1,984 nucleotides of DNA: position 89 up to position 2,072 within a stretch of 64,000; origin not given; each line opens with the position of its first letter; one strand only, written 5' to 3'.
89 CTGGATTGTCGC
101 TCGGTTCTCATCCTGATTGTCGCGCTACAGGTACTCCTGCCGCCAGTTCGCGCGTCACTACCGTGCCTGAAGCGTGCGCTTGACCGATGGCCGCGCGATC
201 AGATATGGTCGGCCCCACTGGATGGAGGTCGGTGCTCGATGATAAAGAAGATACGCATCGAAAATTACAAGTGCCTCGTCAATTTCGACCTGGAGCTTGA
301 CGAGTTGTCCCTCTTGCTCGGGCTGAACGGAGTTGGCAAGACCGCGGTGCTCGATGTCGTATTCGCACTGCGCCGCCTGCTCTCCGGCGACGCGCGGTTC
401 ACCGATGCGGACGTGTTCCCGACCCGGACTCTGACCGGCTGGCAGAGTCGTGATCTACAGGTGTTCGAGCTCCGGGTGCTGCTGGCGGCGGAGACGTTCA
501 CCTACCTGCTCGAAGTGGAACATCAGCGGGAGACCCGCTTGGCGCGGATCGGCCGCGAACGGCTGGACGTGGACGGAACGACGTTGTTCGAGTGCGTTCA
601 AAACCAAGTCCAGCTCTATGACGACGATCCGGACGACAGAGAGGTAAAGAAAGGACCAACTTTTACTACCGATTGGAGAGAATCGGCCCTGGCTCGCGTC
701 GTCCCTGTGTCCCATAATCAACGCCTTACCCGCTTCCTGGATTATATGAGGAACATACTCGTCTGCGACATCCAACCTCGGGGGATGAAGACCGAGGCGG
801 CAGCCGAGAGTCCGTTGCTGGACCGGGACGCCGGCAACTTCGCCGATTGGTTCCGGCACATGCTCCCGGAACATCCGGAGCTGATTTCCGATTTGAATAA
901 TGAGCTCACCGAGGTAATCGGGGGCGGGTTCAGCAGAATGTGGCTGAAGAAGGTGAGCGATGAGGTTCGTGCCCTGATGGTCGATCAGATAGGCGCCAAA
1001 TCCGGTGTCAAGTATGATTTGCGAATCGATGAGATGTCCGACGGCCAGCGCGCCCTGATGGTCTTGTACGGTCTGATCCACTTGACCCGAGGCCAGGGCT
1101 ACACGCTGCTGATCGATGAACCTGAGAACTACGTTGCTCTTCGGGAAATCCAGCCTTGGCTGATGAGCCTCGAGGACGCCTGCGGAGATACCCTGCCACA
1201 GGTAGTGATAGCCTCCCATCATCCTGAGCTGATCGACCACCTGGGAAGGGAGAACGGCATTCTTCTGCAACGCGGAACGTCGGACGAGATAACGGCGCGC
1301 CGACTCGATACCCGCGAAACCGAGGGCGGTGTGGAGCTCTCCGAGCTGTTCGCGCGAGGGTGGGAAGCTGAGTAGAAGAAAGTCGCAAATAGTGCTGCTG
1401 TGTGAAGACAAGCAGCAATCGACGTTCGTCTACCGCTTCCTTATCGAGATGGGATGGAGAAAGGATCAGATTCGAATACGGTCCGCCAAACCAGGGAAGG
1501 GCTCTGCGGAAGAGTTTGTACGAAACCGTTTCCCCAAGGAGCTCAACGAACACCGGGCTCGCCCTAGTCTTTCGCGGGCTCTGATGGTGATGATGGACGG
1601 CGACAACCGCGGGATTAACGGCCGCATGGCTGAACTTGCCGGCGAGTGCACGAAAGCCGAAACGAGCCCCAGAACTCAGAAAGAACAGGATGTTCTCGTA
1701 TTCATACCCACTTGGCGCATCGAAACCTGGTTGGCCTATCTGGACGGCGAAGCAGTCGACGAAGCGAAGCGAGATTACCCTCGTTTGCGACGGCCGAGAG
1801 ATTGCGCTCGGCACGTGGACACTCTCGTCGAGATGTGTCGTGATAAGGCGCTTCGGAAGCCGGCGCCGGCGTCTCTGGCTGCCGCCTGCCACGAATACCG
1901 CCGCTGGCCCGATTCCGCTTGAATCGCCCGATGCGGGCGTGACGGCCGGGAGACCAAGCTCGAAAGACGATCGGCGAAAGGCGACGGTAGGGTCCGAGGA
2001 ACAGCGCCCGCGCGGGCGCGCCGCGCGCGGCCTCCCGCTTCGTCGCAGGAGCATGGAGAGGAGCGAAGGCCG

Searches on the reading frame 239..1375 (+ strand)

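Call 10: search_protein_families(library=pfam, proteins=[window:239-1375:+], max_evalue=0.01)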
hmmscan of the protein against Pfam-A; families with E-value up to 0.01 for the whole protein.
window:239-1375:+ (378 aa): 5 families
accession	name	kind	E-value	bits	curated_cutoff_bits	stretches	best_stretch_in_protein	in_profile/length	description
PF13304.12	AAA_21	-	3e-13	50.9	27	1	25-333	3-304/304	AAA domain, putative AbiEii toxin, Type IV TA system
PF13175.12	AAA_15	-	1.2e-11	45.4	32.1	1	1-40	1-42/374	AAA ATPase domain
PF00005.33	ABC_tran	-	9.1e-06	26.8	25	1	14-64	4-53/137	ABC transporter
PF13476.12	AAA_23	-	0.00036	21.7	27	1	4-52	1-47/201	AAA domain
PF02463.25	SMC_N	-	0.00048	20.1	40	1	1-44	1-48/220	RecF/RecN/SMC N terminal domain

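Call 11: search_protein_families(library=ncbifam, proteins=[window:239-1375:+], max_evalue=0.01)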
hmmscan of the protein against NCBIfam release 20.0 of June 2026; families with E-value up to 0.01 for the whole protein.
window:239-1375:+ (378 aa): 22 families
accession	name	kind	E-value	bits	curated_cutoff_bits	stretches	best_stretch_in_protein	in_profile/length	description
NF047739.1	antiphage_MADS3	equivalog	3.1e-15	56.3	420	1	1-51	1-51/427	methylation-associated defense system AAA family ATPase MAD3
TIGR00611.2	recf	equivalog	2.2e-06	27.1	172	1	2-48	1-48/339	DNA replication/repair protein RecF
TIGR04435.1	restrict_AAA_1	hypoth_equivalog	3e-06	26.2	300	1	253-355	385-494/568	restriction system-associated AAA family ATPase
NF000355.4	ribo_prot_ABC_F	equivalog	7.9e-06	25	380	1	260-336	424-493/499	ribosomal protection-like ABC-F family protein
TIGR03411.1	urea_trans_UrtD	equivalog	9.4e-06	25.4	304.1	1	14-60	21-67/242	urea ABC transporter ATP-binding protein UrtD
NF038234.1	retron_eff_Eco8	equivalog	9.4e-05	21.2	250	1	2-41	3-43/679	retron Eco8 family effector endonuclease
NF041760.1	PtuA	equivalog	0.0002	20.4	500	1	2-41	52-92/524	retron Ec78 anti-phage system effector ATPase PtuA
NF000514.1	ABCF_OptrA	exception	0.00027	19.4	1450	0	257-328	174-238/655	ABC-F type ribosomal protection protein OptrA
NF053840.1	MnTportMntADein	equivalog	0.00028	20.5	400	0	235-349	102-217/240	manganese ABC transporter ATP-binding protein MntA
NF008775.0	PRK11819.1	equivalog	0.00028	19.6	599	0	220-334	402-507/556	energy-dependent translational throttle protein EttA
TIGR03719.1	ABC_ABC_ChvD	subfamily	0.00041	19.1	806.75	0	220-334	400-505/552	energy-dependent translational throttle protein EttA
NF041035.1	Rad50_Halo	equivalog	0.00041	18.8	1000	1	2-42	3-44/883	DNA double-strand break repair ATPase Rad50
TIGR03410.1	urea_trans_UrtE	equivalog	0.00048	19.6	285.8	1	14-60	19-65/230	urea ABC transporter ATP-binding subunit UrtE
TIGR02982.1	heterocyst_DevA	subfamily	0.00071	19.2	295.8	1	14-60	24-70/220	ABC exporter ATP-binding subunit, DevA family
NF041774.1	tung_ATPbind_TupC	equivalog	0.00096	18.2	400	0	15-50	20-55/319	tungstate ABC transporter ATP-binding protein TupC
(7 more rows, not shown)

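Call 80: search_protein_families(library=padloc, proteins=[window:239-1375:+], max_evalue=0.001)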
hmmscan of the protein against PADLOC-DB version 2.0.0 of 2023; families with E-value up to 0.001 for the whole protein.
window:239-1375:+ (378 aa): 80 families (the best 25 are shown)
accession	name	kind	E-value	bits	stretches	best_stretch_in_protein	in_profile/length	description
PDLC04178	HEC-01A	-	1.4e-23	81.6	1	2-335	9-334/399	-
PDLC04182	HEC-01A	-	1.4e-23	81.5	1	2-355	4-374/406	-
PDLC04541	PDC-M25A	-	1.3e-18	65.3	1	1-335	1-313/380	-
PDLC04391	PDC-M07A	-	1.8e-18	64.7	1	1-339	1-356/412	-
PDLC02980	AriA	-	4.7e-16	57.6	1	24-333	2-304/304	-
PDLC04135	mad3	-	1.1e-15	56.1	1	1-374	1-372/374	mads_3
PDLC04175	HEC-01A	-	2.1e-15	54.7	1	2-361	6-340/363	-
PDLC02335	AbiLi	-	3.1e-14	50.8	1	1-346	49-254/326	AbiLi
PDLC00293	PtuA1|PtuA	-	5.6e-14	50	1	254-357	304-411/527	AAA ATPase domain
PDLC02979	AriA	-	9.7e-14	49.9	1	1-51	1-50/373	-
PDLC04180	HEC-01A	-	2.9e-13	47.8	1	2-360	3-350/382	-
PDLC04393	PDC-M07A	-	2.9e-13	47.6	2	165-337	190-358/435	-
PDLC00289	PtuA1|PtuA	-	4.6e-13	47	2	260-360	222-320/404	AAA ATPase domain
PDLC04389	PDC-M07A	-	2.9e-12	44.3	1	2-338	6-377/443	-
PDLC04183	HEC-01A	-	1.8e-11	41.7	2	3-46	6-49/402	-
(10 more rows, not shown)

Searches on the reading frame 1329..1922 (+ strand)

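Call 10: search_protein_families(library=pfam, proteins=[window:1329-1922:+], max_evalue=0.01)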
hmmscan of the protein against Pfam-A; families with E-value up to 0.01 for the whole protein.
window:1329-1922:+ (197 aa): 0 families

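Call 11: search_protein_families(library=ncbifam, proteins=[window:1329-1922:+], max_evalue=0.01)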
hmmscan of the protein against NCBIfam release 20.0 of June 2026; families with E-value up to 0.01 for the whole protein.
window:1329-1922:+ (197 aa): 0 families

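Call 80: search_protein_families(library=padloc, proteins=[window:1329-1922:+], max_evalue=0.001)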
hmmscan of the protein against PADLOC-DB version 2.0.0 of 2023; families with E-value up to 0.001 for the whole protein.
window:1329-1922:+ (197 aa): 1 family
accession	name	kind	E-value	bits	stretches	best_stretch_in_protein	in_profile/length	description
PDLC04615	PDC-M38B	-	0.00089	16.7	0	75-120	114-159/293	-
